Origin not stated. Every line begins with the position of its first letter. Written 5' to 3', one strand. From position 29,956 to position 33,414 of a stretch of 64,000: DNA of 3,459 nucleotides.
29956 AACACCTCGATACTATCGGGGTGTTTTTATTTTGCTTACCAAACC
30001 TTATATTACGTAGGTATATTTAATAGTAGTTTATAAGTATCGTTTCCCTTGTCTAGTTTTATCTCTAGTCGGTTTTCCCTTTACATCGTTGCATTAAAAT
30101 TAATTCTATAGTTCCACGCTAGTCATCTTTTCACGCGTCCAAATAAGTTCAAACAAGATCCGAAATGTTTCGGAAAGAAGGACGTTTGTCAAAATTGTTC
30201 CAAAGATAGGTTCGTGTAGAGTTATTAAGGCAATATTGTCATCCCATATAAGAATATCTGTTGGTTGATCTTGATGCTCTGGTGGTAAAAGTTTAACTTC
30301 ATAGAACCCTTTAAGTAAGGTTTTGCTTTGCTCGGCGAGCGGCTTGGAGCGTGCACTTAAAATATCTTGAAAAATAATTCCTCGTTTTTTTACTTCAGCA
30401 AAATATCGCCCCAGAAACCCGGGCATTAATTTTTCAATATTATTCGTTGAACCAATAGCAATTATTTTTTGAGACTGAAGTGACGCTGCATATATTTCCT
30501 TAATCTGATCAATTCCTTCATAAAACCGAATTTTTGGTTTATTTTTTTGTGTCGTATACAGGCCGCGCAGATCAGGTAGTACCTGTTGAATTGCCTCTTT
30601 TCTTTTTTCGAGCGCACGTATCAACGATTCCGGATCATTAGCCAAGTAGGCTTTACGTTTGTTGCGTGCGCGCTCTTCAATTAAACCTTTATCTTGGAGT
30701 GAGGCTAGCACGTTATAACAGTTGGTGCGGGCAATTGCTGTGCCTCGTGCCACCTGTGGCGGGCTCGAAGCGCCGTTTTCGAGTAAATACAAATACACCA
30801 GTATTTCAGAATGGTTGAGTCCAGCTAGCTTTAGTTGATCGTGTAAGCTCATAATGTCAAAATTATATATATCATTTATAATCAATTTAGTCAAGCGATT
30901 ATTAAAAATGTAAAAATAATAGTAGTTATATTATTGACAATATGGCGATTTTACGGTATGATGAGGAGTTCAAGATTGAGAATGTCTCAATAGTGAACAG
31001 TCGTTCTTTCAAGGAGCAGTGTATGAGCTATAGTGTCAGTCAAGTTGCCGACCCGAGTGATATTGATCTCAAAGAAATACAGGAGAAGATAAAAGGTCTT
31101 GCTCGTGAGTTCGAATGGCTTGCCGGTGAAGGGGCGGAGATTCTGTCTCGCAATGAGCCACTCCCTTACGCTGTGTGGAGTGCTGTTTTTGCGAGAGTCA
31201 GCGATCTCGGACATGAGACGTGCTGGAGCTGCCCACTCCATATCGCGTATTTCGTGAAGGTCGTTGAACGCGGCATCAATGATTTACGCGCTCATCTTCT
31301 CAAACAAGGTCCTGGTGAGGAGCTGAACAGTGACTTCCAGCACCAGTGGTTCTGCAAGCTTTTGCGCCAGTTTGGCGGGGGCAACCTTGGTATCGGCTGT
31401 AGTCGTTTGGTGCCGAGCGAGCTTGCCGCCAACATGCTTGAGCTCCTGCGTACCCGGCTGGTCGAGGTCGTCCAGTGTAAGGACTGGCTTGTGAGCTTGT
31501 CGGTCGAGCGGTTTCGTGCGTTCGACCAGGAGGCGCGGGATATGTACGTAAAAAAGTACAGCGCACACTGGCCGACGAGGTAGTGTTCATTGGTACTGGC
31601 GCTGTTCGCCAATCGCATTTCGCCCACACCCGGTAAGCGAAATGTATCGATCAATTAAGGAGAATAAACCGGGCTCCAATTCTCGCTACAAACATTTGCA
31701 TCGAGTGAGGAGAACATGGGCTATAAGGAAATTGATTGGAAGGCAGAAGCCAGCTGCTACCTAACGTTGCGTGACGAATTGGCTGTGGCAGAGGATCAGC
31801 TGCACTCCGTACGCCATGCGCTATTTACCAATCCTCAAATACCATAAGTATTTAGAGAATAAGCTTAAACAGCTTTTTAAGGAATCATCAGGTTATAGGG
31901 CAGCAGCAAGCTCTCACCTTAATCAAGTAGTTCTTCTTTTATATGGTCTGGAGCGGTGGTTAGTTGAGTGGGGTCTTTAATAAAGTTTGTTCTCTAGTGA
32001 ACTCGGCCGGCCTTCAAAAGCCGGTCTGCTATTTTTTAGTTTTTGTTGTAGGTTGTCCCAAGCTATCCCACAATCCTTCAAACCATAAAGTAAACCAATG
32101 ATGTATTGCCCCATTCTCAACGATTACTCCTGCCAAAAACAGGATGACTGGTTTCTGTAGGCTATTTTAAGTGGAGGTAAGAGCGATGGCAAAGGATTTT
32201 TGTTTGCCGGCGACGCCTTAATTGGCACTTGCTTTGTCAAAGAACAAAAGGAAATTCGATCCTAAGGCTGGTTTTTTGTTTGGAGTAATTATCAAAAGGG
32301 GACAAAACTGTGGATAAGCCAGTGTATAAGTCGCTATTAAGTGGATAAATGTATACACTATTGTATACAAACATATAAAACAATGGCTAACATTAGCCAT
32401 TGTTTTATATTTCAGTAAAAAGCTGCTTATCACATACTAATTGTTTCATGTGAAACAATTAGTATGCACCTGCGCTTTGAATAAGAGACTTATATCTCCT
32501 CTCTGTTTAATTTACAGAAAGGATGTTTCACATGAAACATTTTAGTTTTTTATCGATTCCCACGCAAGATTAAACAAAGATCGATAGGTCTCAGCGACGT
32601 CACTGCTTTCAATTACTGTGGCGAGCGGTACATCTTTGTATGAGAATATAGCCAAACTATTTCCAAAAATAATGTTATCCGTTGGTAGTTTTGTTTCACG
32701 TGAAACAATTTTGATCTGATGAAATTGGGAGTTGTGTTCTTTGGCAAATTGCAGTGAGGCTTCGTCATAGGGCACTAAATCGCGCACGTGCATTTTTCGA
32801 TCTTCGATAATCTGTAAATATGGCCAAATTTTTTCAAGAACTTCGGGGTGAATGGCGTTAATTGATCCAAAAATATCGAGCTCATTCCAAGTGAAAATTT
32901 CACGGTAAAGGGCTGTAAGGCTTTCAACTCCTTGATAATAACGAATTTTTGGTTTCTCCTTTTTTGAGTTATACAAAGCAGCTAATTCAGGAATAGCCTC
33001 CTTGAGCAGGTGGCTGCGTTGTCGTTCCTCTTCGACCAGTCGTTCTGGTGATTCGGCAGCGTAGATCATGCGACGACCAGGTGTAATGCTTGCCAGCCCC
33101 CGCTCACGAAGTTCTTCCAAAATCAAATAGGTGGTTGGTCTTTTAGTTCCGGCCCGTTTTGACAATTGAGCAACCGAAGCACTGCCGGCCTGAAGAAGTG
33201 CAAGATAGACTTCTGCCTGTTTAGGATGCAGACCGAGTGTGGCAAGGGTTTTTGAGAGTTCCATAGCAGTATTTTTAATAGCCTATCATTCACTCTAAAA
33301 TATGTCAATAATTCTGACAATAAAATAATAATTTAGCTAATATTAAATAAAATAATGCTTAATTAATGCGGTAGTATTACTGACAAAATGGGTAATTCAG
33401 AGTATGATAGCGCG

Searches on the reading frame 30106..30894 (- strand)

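Call 50: search_protein_families(library=pfam, proteins=[window:30106-30894:-], max_evalue=0.01)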
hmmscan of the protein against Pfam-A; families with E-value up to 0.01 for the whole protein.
window:30106-30894:- (262 aa): 4 families
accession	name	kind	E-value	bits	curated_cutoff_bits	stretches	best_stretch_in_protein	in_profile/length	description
PF01978.25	TrmB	-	5.5e-13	49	25.6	1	22-89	2-68/68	Sugar-specific transcriptional regulator TrmB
PF12802.13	MarR_2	-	0.00095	19.7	27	1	26-77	3-57/61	MarR family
PF13412.12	HTH_24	-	0.004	17.1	21.9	0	27-73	2-48/48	Winged helix-turn-helix DNA-binding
PF12840.13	HTH_20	-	0.0054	17.1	27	0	33-75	9-51/51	Helix-turn-helix domain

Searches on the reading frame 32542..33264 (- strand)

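Call 50: search_protein_families(library=pfam, proteins=[window:32542-33264:-], max_evalue=0.01)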
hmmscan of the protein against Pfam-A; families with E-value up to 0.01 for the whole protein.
window:32542-33264:- (240 aa): 5 families
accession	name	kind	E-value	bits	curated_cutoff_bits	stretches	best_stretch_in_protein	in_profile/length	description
PF01978.25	TrmB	-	2.1e-14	53.5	25.6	1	7-74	1-68/68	Sugar-specific transcriptional regulator TrmB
PF12840.13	HTH_20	-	0.0006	20.2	27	1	12-57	2-47/51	Helix-turn-helix domain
PF09339.16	HTH_IclR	-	0.0023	18.1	22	1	26-58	15-48/52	IclR helix-turn-helix domain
PF25213.1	HVO_A0261_N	-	0.0046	17.2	35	0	16-60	13-56/86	HVO_A0261 N-terminal domain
PF13545.12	HTH_Crp_2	-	0.0054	17.1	27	0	30-67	24-59/70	Crp-like helix-turn-helix domain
